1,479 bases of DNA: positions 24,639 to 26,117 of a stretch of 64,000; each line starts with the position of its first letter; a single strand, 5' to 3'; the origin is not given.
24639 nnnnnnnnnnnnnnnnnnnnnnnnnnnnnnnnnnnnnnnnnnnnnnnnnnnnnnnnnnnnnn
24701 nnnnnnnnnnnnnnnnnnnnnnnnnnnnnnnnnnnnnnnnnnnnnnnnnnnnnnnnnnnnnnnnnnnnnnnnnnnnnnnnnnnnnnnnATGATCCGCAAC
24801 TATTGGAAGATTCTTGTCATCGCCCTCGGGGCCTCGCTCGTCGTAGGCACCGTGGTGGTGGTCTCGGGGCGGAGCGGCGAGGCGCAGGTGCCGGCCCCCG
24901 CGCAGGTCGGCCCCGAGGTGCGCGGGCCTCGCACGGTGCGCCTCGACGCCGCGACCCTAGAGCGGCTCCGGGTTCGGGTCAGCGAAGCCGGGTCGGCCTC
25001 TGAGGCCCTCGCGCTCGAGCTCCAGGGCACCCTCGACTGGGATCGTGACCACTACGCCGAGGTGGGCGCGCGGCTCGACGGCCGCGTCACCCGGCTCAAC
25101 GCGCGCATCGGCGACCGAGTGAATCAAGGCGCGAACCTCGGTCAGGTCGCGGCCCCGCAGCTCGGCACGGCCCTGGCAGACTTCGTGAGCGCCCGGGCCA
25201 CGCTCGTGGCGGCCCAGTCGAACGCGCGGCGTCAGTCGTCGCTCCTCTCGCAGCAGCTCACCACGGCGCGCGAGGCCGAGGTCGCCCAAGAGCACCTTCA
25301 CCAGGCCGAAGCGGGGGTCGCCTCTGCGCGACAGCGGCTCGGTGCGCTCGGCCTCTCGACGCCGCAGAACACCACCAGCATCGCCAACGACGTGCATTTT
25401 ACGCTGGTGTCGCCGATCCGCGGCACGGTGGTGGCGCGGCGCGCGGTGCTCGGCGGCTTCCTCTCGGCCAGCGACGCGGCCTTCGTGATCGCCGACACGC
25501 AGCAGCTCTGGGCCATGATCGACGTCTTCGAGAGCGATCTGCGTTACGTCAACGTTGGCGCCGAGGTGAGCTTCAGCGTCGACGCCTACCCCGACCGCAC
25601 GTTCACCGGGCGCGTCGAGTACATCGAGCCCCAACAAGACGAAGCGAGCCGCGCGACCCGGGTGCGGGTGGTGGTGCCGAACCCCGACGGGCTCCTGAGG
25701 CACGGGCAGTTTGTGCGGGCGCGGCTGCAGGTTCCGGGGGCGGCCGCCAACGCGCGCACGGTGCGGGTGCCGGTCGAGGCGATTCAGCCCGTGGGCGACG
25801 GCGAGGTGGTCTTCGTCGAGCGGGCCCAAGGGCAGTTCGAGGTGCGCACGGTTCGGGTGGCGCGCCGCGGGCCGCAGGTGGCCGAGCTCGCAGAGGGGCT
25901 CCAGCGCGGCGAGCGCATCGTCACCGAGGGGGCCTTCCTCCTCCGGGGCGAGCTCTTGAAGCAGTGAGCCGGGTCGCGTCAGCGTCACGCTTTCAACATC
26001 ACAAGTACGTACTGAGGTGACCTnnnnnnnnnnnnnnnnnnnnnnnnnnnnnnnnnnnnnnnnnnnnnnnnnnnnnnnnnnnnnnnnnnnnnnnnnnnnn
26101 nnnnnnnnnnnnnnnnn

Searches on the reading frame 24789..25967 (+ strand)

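Call 27: search_protein_families(library=pfam, proteins=[window:24789-25967:+], max_evalue=0.0001)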
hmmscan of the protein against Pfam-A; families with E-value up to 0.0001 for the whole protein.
window:24789-25967:+ (392 aa): 2 families
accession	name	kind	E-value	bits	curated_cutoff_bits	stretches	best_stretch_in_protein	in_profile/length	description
PF16576.10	HlyD_D23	-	1e-46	159.4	30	1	76-309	6-214/214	Barrel-sandwich domain of CusB or HlyD membrane-fusion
PF13437.12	HlyD_3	-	2.2e-19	70.6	22.2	1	205-301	1-101/106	HlyD family secretion protein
